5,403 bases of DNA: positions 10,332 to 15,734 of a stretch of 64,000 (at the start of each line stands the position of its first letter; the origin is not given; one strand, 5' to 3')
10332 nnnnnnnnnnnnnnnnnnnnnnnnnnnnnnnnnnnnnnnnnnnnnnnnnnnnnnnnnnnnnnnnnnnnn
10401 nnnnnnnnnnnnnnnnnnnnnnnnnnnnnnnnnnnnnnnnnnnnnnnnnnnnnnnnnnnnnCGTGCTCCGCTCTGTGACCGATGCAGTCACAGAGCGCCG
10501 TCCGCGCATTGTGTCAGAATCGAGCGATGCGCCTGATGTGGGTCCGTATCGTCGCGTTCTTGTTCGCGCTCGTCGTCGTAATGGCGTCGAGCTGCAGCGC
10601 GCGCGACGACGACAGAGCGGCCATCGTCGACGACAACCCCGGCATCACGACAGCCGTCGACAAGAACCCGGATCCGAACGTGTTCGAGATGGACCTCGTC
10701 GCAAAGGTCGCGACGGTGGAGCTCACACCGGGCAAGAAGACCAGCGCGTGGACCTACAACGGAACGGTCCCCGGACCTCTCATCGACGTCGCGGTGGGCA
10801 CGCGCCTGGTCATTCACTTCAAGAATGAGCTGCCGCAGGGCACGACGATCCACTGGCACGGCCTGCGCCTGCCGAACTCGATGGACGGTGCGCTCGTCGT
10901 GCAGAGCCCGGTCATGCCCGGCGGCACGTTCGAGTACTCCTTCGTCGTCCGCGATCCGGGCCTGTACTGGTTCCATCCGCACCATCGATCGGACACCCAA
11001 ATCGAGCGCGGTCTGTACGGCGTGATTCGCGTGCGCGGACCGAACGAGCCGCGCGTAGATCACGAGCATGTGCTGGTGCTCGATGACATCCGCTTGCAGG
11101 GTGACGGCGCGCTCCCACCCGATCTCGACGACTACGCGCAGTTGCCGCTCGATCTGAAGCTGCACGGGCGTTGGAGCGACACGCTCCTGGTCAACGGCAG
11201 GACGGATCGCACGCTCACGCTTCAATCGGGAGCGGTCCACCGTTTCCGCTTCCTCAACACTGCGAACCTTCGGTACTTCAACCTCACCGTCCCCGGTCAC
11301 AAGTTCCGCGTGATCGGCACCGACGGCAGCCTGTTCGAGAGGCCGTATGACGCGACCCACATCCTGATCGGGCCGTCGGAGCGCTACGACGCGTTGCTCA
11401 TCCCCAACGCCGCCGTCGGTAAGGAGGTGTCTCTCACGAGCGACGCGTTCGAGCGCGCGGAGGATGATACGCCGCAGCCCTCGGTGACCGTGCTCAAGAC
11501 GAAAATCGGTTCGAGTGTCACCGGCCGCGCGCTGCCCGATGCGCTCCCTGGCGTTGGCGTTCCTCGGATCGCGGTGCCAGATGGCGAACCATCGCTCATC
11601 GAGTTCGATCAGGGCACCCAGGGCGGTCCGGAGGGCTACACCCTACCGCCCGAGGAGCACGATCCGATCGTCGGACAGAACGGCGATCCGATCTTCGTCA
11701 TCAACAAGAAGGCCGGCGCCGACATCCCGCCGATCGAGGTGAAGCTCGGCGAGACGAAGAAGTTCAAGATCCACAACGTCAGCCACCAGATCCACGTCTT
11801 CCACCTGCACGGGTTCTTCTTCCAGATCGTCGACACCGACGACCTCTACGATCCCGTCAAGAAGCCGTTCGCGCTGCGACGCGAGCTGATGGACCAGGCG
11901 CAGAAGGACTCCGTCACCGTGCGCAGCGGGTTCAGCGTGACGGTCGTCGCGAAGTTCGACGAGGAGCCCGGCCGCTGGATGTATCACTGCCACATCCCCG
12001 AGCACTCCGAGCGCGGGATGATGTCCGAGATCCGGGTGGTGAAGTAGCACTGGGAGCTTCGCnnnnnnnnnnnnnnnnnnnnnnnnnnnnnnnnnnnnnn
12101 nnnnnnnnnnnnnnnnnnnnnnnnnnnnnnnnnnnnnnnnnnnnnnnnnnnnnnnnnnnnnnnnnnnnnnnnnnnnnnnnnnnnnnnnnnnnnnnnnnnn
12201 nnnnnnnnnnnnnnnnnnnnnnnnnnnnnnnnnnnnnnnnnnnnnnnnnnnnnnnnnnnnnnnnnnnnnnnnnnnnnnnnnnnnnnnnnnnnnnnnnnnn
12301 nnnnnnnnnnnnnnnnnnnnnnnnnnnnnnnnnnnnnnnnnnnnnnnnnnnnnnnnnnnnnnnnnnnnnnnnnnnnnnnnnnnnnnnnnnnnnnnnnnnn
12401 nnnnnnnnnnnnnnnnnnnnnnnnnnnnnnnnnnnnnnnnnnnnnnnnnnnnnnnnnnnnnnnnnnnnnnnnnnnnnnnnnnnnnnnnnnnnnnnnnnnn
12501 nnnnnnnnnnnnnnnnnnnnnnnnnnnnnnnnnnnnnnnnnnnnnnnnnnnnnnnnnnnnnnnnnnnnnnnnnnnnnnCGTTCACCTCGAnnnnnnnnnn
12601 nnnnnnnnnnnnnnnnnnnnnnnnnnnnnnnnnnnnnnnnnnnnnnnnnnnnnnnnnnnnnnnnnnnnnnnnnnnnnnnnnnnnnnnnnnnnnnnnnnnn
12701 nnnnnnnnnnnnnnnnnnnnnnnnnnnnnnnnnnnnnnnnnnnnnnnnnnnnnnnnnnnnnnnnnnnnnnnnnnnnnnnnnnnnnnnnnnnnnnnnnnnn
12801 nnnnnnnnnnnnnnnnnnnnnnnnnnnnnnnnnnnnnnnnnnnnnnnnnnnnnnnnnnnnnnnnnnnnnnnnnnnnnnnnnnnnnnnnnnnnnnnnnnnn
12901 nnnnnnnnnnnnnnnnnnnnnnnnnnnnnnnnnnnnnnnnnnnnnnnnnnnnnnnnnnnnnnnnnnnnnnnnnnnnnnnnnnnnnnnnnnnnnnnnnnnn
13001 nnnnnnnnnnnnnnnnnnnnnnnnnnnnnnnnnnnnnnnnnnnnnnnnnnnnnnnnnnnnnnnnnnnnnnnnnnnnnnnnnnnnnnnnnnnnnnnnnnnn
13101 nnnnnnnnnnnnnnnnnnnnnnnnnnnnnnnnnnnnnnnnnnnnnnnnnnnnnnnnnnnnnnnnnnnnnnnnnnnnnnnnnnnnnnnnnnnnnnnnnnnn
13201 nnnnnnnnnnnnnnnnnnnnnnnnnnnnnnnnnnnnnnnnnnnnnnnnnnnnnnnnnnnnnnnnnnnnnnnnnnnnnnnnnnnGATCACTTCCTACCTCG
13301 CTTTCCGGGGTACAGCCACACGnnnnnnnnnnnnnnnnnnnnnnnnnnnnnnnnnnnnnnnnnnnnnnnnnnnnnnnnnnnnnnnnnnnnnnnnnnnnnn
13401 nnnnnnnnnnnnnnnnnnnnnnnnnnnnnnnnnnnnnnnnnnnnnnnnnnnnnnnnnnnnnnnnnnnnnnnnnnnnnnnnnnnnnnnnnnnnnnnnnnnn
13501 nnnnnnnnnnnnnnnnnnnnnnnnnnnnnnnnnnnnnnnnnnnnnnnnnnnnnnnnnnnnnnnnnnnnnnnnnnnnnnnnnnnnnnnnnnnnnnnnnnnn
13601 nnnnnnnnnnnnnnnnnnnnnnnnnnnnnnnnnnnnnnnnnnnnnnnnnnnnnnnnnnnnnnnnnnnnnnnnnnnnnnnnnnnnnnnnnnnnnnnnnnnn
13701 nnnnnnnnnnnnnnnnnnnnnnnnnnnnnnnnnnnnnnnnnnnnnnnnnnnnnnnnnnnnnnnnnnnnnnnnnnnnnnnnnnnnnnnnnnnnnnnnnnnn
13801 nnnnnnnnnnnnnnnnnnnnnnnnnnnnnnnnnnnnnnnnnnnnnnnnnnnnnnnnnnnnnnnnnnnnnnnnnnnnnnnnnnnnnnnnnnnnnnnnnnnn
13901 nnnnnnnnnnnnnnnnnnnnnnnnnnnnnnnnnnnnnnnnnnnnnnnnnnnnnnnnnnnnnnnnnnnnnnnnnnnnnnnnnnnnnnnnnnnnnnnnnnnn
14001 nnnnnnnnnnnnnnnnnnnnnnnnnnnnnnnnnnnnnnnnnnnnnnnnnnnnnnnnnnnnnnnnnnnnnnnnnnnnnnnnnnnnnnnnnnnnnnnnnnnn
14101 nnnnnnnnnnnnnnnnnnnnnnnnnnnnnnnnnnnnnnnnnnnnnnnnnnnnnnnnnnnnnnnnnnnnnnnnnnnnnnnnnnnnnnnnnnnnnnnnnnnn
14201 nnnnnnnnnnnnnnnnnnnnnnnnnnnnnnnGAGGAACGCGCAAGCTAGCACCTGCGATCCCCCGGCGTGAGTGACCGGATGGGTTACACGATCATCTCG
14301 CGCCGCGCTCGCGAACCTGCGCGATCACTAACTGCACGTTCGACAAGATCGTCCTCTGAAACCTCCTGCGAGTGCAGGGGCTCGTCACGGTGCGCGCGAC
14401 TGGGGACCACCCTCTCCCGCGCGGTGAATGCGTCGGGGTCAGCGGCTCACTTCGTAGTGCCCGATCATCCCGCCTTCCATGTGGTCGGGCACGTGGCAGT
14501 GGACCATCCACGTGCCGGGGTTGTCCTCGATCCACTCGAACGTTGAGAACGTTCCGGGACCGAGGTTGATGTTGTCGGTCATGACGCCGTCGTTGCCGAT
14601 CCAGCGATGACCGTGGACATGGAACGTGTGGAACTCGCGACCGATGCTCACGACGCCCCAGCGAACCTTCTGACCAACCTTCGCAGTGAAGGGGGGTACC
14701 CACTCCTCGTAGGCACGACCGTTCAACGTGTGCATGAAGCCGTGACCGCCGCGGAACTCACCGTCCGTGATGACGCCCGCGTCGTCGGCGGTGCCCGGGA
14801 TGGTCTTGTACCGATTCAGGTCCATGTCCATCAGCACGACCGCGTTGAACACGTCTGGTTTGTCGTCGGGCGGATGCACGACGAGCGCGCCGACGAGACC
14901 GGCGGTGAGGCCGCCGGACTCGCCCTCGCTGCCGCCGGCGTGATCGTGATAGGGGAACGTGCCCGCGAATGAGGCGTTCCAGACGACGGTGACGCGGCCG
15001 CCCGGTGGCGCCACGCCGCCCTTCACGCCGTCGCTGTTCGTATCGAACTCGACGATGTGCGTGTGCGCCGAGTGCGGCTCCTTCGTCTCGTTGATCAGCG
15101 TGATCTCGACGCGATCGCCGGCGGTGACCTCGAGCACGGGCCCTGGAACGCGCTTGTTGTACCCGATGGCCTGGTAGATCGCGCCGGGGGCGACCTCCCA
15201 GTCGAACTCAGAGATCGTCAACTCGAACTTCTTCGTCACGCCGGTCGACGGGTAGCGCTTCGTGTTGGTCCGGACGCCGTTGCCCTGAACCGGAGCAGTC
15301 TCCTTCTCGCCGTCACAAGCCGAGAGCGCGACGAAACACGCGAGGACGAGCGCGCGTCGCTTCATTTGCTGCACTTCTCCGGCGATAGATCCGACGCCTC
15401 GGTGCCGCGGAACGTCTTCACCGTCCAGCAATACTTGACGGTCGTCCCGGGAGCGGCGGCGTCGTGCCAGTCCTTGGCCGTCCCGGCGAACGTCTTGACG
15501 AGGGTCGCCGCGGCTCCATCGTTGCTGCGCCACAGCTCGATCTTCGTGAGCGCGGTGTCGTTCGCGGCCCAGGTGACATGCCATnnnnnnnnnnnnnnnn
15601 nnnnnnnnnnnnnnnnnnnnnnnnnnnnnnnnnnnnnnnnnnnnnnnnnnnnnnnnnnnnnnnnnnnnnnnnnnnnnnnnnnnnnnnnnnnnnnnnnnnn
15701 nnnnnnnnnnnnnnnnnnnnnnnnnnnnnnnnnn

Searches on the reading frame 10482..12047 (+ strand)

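Call 63: search_protein_families(library=pfam, proteins=[window:10482-12047:+], max_evalue=0.001)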
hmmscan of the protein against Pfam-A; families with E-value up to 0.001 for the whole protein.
window:10482-12047:+ (521 aa): 3 families
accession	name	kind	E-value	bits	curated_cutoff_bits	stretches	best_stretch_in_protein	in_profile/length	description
PF07732.21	Cu-oxidase_3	-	1.8e-34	118.8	21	1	78-188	6-118/119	Multicopper oxidase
PF07731.20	Cu-oxidase_2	-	9.1e-29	100.4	20.4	1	408-519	25-133/137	Multicopper oxidase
PF00394.28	Cu-oxidase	-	6.6e-20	72.3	21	1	231-313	35-127/157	Multicopper oxidase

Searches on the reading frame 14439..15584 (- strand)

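Call 63: search_protein_families(library=pfam, proteins=[window:14439-15584:-], max_evalue=0.001)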
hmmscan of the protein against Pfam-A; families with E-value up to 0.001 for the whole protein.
window:14439-15584:- (381 aa): 2 families
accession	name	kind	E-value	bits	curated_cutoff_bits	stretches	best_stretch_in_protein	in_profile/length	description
PF07732.21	Cu-oxidase_3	-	4.1e-20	72.5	21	1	129-240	7-118/119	Multicopper oxidase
PF07731.20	Cu-oxidase_2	-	6.2e-19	68.6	20.4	1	282-379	22-133/137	Multicopper oxidase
